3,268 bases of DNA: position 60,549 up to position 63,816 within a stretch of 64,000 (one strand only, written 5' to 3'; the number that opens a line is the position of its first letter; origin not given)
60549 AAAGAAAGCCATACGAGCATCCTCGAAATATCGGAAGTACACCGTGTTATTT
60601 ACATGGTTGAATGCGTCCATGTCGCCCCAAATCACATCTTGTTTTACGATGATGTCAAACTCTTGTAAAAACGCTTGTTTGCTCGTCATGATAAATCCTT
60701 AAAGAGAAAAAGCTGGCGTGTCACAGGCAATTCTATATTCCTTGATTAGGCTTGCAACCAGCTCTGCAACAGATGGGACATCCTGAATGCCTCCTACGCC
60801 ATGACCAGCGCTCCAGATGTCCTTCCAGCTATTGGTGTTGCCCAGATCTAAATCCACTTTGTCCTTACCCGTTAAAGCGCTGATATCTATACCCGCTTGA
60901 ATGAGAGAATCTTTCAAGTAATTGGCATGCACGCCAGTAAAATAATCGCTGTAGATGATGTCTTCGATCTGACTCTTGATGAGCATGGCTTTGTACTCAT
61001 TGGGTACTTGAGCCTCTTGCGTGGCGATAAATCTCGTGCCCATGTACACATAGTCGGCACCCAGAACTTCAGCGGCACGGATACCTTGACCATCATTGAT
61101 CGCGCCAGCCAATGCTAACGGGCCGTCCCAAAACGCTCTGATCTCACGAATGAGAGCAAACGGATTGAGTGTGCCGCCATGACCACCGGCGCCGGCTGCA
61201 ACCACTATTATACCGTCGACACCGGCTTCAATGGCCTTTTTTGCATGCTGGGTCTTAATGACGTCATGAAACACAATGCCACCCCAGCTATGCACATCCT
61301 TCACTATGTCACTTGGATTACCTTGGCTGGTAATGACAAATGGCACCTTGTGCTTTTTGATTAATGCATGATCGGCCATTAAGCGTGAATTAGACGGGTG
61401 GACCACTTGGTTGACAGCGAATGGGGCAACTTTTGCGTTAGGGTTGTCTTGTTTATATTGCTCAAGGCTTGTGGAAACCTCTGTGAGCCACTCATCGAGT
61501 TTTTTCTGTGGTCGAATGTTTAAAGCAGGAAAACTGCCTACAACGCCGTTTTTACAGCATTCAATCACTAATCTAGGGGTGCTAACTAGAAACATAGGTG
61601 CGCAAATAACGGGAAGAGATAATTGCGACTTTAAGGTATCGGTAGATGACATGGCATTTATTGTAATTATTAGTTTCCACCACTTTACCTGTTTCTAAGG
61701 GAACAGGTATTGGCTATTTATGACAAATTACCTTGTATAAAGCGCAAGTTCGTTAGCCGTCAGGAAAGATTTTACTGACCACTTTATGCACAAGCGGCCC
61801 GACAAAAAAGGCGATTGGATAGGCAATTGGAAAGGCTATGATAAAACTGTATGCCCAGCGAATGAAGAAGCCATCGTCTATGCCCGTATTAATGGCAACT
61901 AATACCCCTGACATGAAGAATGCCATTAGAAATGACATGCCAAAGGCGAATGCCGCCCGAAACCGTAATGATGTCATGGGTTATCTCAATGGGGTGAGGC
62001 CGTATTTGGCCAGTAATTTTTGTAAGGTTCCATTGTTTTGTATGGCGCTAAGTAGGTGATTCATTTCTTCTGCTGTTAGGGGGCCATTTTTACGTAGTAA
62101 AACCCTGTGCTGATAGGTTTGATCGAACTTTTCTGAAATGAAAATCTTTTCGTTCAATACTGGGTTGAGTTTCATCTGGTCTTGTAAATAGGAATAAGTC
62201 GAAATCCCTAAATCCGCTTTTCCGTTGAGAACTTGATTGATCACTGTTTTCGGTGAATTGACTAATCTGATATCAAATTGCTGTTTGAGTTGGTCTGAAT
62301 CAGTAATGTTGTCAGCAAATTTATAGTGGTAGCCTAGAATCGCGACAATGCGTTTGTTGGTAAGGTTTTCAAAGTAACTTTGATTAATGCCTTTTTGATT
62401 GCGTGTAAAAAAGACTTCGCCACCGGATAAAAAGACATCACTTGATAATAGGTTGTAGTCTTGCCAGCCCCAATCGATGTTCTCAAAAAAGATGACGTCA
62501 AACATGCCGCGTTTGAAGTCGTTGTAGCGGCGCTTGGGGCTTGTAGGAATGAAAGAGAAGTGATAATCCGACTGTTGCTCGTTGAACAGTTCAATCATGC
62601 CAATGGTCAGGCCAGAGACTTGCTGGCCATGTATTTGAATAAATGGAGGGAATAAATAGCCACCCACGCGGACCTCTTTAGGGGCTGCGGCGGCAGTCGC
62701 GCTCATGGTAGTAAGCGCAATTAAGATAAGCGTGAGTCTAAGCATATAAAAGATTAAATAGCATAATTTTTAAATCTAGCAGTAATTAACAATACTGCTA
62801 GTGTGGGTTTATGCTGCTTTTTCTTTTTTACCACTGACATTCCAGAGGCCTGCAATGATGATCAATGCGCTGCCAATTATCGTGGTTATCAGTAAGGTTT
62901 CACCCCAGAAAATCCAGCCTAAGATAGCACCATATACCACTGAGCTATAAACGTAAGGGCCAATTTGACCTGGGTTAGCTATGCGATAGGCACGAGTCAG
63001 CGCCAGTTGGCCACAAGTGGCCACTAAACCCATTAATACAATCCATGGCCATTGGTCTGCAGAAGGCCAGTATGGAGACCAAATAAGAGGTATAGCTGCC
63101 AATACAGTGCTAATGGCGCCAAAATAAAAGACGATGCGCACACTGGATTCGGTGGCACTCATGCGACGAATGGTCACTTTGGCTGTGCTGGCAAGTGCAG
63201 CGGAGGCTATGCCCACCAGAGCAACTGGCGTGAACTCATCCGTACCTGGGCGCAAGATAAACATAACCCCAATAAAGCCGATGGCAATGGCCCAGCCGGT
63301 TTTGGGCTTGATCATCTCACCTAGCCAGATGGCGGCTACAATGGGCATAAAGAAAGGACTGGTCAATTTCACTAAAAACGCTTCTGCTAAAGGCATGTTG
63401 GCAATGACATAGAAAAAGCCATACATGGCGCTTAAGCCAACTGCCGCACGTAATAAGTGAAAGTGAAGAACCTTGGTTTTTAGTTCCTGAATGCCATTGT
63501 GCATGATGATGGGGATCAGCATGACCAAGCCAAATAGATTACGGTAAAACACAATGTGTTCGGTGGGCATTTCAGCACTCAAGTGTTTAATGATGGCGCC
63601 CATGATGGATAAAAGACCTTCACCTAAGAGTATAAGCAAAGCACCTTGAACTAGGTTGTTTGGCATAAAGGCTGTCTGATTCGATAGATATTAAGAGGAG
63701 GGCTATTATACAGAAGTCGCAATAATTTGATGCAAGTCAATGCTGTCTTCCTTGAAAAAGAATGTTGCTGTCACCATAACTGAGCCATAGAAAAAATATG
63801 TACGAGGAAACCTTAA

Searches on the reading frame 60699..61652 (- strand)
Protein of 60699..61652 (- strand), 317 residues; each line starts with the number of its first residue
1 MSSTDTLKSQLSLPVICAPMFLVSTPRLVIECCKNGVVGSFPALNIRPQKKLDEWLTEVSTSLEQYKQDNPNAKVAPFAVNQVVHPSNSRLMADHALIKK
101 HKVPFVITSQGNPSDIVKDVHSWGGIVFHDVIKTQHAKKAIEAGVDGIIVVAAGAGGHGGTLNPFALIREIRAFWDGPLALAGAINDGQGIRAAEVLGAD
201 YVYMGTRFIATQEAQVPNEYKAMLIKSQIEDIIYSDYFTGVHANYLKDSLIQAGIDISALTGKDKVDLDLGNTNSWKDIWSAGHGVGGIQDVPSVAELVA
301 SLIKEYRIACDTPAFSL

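Call 10: search_protein_families(library=pfam, proteins=[window:60699-61652:-], max_evalue=0.001)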
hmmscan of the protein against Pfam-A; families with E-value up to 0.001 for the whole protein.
window:60699-61652:- (317 aa): 3 families
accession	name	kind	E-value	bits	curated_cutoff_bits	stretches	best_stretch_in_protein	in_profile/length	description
PF03060.21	NMO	-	4.4e-25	89.2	28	1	14-305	13-331/331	Nitronate monooxygenase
PF01070.24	FMN_dh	-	9.5e-08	31.9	24.9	1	129-210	224-307/350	FMN-dependent dehydrogenase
PF00478.31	IMPDH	-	0.00054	19.5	25.6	0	6-205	28-173/345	IMP dehydrogenase / GMP reductase domain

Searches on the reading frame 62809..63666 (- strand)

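Call 10: search_protein_families(library=pfam, proteins=[window:62809-63666:-], max_evalue=0.001)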
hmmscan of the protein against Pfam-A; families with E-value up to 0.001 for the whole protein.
window:62809-63666:- (285 aa): 1 family
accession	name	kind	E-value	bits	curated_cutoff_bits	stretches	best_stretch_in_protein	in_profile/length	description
PF00892.27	EamA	-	5.3e-31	108.1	28.2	2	8-138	3-134/135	EamA-like transporter family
